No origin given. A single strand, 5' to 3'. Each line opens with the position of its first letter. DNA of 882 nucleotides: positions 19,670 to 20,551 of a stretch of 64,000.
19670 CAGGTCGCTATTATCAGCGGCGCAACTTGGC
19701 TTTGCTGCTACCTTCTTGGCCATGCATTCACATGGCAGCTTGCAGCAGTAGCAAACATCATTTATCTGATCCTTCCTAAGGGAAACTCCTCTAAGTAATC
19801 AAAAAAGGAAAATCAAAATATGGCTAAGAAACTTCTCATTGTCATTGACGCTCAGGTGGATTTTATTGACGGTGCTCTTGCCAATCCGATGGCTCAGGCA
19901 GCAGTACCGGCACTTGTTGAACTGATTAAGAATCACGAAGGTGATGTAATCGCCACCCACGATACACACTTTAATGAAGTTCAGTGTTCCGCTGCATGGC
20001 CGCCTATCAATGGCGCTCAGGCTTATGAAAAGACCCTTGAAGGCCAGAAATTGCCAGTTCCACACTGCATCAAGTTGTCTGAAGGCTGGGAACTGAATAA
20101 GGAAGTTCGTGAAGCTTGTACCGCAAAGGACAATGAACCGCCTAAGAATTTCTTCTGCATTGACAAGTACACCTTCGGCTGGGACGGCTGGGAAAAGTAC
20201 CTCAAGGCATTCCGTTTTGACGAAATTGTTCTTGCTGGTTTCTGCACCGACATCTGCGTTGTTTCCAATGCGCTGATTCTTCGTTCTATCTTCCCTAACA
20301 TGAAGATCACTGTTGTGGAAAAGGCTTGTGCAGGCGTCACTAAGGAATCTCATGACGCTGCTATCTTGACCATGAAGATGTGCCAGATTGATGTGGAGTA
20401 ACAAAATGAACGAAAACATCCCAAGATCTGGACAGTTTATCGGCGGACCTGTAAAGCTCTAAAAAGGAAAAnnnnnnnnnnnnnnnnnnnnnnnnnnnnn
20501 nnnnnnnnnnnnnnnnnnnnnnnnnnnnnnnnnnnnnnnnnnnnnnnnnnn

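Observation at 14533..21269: Complete phage-encoded nicotinamide-to-NAD+ (Preiss-Handler) pathway: candidate counter-defence against NAD+-depleting immunity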

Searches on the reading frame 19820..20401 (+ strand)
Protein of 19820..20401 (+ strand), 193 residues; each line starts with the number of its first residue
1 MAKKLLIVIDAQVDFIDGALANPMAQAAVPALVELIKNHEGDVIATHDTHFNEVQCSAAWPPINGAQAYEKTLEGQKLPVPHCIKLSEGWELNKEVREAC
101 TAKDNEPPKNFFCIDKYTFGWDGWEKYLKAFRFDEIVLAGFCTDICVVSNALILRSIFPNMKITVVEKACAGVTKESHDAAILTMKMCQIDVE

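Call 3: search_protein_families(library=pfam, proteins=[window:19820-20401:+], max_evalue=0.01)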
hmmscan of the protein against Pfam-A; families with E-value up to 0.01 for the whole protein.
window:19820-20401:+ (193 aa): 1 family
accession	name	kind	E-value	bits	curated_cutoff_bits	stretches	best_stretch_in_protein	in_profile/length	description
PF00857.26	Isochorismatase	-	6.7e-21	75.6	27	1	5-187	2-165/175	Isochorismatase domain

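Call 4: search_protein_families(library=ncbifam, proteins=[window:19820-20401:+], max_evalue=0.01)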
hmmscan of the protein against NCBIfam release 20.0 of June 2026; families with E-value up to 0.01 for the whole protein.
window:19820-20401:+ (193 aa): 3 families
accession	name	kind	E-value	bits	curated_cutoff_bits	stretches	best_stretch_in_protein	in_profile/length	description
NF008623.0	PRK11609.1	equivalog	1.1e-10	41.7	174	1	1-189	1-197/213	bifunctional nicotinamidase/pyrazinamidase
NF050097.1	BiurAmidohydBiuH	equivalog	0.00022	20.8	370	1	87-187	111-202/221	biuret amidohydrolase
NF041461.1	C_hydro_YcaC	equivalog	0.0026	17.3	310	0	128-188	97-155/201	isochorismate family cysteine hydrolase YcaC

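Call 23: search_solved_structures(query=window:19820-20401:+, max_evalue=0.01, show_alignments=3)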
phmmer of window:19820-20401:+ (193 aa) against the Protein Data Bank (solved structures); distinct sequences matched with E-value up to 0.01: 9.
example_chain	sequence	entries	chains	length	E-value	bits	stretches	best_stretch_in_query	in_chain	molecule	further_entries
3s2s_A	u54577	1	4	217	1e-06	32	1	76-182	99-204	Putative pyrazinamidase/nicotinamidase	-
2wt9_A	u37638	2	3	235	4.3e-06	30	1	5-175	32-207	NICOTINAMIDASE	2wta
3eef_A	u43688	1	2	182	4.5e-05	26.7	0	108-172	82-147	N-carbamoylsarcosine amidase related protein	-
1ilw_A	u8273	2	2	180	0.00013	25.2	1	2-188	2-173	180 aa long hypothetical Pyrazinamidase/nicotinamidase | 180aa long hypothetical Pyrazinamidase/Nicotinamidase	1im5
5zn8_A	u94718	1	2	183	0.00016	24.9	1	77-184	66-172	Isochorismatase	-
6a8l_A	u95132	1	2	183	0.00021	24.5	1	77-183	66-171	Isochorismatase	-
6kua_A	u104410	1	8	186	0.00071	22.8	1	77-185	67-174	Cysteine hydrolase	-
2h0r_A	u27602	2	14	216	0.0014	21.8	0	4-154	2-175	Nicotinamidase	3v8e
3hb7_A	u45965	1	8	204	0.0058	19.8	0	122-182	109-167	Isochorismatase hydrolase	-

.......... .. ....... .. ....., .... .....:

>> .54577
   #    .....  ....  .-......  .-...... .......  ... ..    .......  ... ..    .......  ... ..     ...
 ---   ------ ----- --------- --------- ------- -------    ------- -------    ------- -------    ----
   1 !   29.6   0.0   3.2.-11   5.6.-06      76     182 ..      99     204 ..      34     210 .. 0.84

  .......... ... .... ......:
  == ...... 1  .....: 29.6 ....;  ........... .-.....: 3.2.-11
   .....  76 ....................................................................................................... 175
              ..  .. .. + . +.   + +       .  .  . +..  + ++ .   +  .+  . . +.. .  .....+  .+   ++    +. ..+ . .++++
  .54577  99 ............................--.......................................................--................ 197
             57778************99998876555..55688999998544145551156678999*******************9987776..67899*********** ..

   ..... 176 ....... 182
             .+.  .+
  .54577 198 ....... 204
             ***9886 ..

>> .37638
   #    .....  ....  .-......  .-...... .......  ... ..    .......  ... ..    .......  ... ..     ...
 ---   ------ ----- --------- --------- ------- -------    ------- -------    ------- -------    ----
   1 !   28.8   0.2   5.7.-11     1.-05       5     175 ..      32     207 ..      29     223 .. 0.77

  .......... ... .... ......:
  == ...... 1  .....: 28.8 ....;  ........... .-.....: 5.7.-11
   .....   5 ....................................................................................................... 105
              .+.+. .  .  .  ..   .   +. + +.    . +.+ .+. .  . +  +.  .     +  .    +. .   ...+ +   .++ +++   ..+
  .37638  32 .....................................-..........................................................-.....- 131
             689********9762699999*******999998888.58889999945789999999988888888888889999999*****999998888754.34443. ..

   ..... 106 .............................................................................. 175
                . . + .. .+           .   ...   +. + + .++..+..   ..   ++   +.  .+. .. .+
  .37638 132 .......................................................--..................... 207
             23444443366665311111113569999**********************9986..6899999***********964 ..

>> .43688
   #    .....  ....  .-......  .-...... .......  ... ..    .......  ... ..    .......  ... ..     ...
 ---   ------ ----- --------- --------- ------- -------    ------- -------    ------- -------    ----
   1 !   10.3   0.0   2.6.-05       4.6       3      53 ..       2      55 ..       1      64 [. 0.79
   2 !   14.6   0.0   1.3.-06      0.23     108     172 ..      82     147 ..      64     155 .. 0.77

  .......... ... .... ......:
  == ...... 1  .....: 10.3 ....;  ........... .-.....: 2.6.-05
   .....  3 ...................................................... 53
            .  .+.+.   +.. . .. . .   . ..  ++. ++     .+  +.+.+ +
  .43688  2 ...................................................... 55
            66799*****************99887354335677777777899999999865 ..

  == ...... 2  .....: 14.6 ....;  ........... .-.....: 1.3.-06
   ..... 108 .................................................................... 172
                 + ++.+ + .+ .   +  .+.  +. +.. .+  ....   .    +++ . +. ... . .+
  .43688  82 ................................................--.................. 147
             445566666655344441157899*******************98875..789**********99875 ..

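Call 35: find_homologous_proteins(query=window:19820-20401:+, max_evalue=0.001)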
Query window:19820-20401:+ (193 aa): 7373 proteins with E <= 0.001 among 7495 candidates; the best 120 are listed.
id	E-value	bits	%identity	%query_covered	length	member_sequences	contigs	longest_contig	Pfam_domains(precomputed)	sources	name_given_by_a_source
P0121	7.7e-127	439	98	100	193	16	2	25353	PF00857.27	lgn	-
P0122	3.0e-102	358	81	98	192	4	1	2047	PF00857.27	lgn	-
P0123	3.1e-97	342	76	100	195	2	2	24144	PF00857.27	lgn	-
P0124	4.9e-94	332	76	98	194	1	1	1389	PF00857.27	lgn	-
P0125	1.3e-91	324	73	99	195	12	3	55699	PF00857.27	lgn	-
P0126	3.7e-86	306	68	99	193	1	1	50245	PF00857.27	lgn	-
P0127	2.0e-83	297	68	99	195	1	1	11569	PF00857.27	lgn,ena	-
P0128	5.4e-80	286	66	99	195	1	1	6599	PF00857.27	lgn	-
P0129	1.1e-79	285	66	100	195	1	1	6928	PF00857.27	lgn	-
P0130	7.1e-79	282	68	100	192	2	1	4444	PF00857.27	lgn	-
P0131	1.1e-76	275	66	98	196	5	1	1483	PF00857.27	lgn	-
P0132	2.0e-75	271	65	100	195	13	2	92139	PF00857.27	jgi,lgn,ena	-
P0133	4.6e-75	270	65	98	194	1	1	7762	PF00857.27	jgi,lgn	-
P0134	2.7e-74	267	64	100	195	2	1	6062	PF00857.27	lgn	-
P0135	3.2e-73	264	64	98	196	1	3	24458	PF00857.27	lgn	-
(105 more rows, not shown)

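Call 38: search_solved_structures(query=A2, max_evalue=0.001, show_alignments=4)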
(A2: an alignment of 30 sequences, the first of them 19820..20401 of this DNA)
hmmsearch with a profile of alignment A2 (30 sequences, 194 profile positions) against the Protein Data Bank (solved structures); distinct sequences matched with E-value up to 0.001: 12.
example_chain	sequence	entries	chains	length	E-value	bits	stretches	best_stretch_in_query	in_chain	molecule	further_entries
1ilw_A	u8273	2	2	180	7.5e-12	48.7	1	3-192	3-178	180 aa long hypothetical Pyrazinamidase/nicotinamidase | 180aa long hypothetical Pyrazinamidase/Nicotinamidase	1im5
2h0r_A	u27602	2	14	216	7.1e-11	45.5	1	4-168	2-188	Nicotinamidase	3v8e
5zn8_A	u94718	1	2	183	7.4e-11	45.5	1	76-185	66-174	Isochorismatase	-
6a8l_A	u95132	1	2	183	8.1e-11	45.3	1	76-185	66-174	Isochorismatase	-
3s2s_A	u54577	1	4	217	1.1e-10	44.9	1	76-185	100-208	Putative pyrazinamidase/nicotinamidase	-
2wt9_A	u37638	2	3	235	1.7e-09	41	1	3-188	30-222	NICOTINAMIDASE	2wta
6kua_A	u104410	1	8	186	1e-08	38.5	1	75-185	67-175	Cysteine hydrolase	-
29iv_A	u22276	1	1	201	2.1e-06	30.9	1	4-173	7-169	nicotinamidase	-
3eef_A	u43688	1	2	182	2.2e-06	30.9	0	4-51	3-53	N-carbamoylsarcosine amidase related protein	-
3pl1_A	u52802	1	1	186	6.5e-06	29.3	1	5-192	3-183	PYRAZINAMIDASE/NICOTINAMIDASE PNCA (PZase)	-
9u8m_A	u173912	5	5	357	0.00017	24.7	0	80-173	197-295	nicotinamidase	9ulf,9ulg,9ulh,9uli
3o90_A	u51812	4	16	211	0.00083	22.4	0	79-185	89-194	nicotinamidase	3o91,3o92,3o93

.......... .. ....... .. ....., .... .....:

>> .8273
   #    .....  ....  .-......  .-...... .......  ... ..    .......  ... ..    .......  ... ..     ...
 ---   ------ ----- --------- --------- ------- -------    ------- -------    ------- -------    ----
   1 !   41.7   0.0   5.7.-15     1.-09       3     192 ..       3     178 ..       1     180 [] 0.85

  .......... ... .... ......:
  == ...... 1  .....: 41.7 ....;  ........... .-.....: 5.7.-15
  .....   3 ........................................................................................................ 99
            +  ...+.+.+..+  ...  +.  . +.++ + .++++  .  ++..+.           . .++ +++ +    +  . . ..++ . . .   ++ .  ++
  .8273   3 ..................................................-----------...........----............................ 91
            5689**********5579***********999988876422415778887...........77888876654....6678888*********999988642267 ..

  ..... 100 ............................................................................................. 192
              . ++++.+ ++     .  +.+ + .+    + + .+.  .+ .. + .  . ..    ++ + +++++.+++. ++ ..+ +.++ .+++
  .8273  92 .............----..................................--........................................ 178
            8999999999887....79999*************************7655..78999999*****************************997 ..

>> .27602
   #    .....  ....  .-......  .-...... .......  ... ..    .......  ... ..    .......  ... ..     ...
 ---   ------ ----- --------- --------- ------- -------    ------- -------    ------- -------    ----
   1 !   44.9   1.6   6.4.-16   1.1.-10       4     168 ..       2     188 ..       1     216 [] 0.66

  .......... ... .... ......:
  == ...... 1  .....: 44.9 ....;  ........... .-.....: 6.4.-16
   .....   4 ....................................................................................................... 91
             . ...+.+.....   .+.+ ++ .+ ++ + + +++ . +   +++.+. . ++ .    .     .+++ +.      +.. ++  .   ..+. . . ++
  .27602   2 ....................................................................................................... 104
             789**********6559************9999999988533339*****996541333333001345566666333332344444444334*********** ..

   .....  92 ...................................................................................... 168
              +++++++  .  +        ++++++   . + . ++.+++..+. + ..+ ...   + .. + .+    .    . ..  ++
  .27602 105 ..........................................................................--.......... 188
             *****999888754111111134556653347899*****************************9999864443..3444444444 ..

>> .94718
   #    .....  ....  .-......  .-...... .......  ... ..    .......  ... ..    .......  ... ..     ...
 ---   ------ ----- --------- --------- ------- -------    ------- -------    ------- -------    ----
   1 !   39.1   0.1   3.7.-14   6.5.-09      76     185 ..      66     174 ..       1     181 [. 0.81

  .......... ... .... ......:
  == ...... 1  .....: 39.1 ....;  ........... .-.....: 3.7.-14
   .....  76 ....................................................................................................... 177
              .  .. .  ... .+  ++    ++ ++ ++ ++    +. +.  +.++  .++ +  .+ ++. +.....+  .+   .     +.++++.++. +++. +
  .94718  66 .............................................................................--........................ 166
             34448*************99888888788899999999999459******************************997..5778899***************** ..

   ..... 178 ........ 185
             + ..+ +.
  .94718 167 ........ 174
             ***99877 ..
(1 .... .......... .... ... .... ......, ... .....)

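Call 41: predict_structure(alignment_id=A2)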
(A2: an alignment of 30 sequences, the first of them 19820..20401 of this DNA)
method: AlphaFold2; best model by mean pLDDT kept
length: 193 residues; sequences in the alignment: 30
mean_pLDDT: 95.2   pTM: 0.91
mean pLDDT of the five models: 95.2, 95.2, 95.1, 95.1, 93.9
residues with pLDDT >= 90: 176; 70-90: 16; 50-70: 1; < 50: 0
segments of 3 or more residues with pLDDT < 50: none
pLDDT, mean of each block of 10 residues (from residue 1): 92 98 98 98 97 91 85 92 95 98 90 92 96 97 98 98 98 98 98 97
secondary structure, 60 per line:
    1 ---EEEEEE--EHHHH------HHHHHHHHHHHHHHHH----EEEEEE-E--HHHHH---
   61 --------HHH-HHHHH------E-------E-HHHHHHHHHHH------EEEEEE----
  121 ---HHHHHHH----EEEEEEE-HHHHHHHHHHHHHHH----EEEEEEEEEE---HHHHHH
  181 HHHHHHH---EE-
elements in order: E4-9 H13-16 H23-38 E43-48 H53-57 H73-77 H94-104 E111-116 H124-130 E135-141 H143-157 E162-171 H175-187

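Call 44: fold_search(model_id=the predicted structure, library=pdb)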
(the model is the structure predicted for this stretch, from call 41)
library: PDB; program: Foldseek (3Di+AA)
matches with E <= 10: 1502; with E <= 0.001: 137
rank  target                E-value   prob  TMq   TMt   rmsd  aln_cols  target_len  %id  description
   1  3s2s_D                4.5e-13  1.00  0.78  0.82   2.8       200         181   26  The crystal structure of pyrazinamidase/nicotinamidase from streptococcus mutans UA159 (released 2012-05-16)
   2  5zn8_B                7.0e-13  1.00  0.71  0.75   3.7       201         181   25  Crystal structure of nicotinamidase PncA from Bacillus subtilis (released 2018-04-25)
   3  3s2s_A                1.1e-12  1.00  0.80  0.84   2.2       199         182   25  The crystal structure of pyrazinamidase/nicotinamidase from streptococcus mutans UA159 (released 2012-05-16)
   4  6a8l_A                4.7e-12  1.00  0.78  0.82   2.5       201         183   25  Crystal structure of nicotinamidase/ pyrazinamidase PncA from Bacillus subtilis (released 2018-08-01)
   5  5zn8_A                6.4e-12  1.00  0.75  0.79   3.8       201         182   25  Crystal structure of nicotinamidase PncA from Bacillus subtilis (released 2018-04-25)
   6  3o93_A                6.8e-12  1.00  0.77  0.78   2.7       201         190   22  High resolution crystal structures of Streptococcus pneumoniae nicotinamidase with trapped intermediates provide insig (released 2011-01-12)
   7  1ilw                  1.2e-11  1.00  0.68  0.73   4.6       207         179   20  Crystal Structure of Pyrazinamidase/Nicotinamidase of Pyrococcus horikoshii (released 2001-12-12)
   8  2wta                  1.6e-11  1.00  0.70  0.64   5.8       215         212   24  Acinetobacter baumanii nicotinamidase pyrazinamidease (released 2009-11-10)
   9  3o91_A                1.9e-11  1.00  0.78  0.80   2.4       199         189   23  High resolution crystal structures of Streptococcus pneumoniae nicotinamidase with trapped intermediates provide insig (released 2011-01-12)
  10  3o90_A                2.0e-11  1.00  0.75  0.77   2.8       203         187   22  High resolution crystal structures of Streptococcus pneumoniae nicotinamidase with trapped intermediates provide insig (released 2011-01-12)
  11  3o90_B                2.9e-11  1.00  0.74  0.76   3.3       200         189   24  High resolution crystal structures of Streptococcus pneumoniae nicotinamidase with trapped intermediates provide insig (released 2011-01-12)
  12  3o93_D                5.2e-11  1.00  0.74  0.76   3.0       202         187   22  High resolution crystal structures of Streptococcus pneumoniae nicotinamidase with trapped intermediates provide insig (released 2011-01-12)
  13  3o91_C                5.9e-11  1.00  0.74  0.75   3.1       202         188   22  High resolution crystal structures of Streptococcus pneumoniae nicotinamidase with trapped intermediates provide insig (released 2011-01-12)
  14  3o94_A                8.6e-11  1.00  0.76  0.77   3.1       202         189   22  High resolution crystal structures of Streptococcus pneumoniae nicotinamidase with trapped intermediates provide insig (released 2011-01-12)
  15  6kua_A                9.8e-11  1.00  0.71  0.83   2.3       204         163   20  Crystal structure of the nicotinamidase SaPncA from Staphylococcus aureus (released 2019-10-02)
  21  2wt9_A                1.7e-10  1.00  0.70  0.66   5.7       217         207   24  Acinetobacter baumanii nicotinamidase pyrazinamidease (released 2009-11-10)
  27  2wt9_B                6.2e-10  1.00  0.69  0.64   5.8       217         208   24  Acinetobacter baumanii nicotinamidase pyrazinamidease (released 2009-11-10)
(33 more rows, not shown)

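Call 54: search_dna_similar(query=window:19820-20401:+, collection=phages, mode=protein, max_rows=40, max_evalue=0.00001)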
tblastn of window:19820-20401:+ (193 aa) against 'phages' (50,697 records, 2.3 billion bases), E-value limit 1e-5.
Records with a match: 7; places in all: 7; records where one place covers at least 80% of the query: 7.
Best place of each record, by identity: <60% 7.
By first word of the organism name: Bacteriophage 6; Phage 1.
By host as written in the record: - 7.
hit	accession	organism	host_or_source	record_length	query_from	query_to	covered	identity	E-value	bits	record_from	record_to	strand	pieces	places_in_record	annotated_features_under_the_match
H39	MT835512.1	Bacteriophage sp.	human fecal samples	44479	4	192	98%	47.4%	4e-39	147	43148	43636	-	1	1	record has no annotation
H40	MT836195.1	Bacteriophage sp.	human fecal samples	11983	1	192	99%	43.9%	1e-38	145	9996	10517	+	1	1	record has no annotation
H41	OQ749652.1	Phage Phass-1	human gut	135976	4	192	98%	40.9%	5e-31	124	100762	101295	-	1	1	nicotinamidase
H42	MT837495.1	Bacteriophage sp.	human fecal samples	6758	4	193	98%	40.6%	2e-33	130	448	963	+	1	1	record has no annotation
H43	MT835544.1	Bacteriophage sp.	human fecal samples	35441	5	192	97%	40.6%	9e-36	137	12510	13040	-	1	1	record has no annotation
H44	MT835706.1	Bacteriophage sp.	human fecal samples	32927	4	192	98%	38.0%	7e-32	126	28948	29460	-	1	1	record has no annotation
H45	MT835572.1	Bacteriophage sp.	human fecal samples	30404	1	190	98%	32.6%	4e-22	98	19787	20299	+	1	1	record has no annotation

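Call 60: search_protein_families(library=phrogs, proteins=[window:19820-20401:+], max_evalue=0.00001)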
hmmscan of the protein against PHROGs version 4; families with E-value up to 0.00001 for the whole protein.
window:19820-20401:+ (193 aa): 1 family
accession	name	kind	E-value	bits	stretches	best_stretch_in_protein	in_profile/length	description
phrog_19305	-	unknown function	1.2e-18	68.7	1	1-191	1-195/199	-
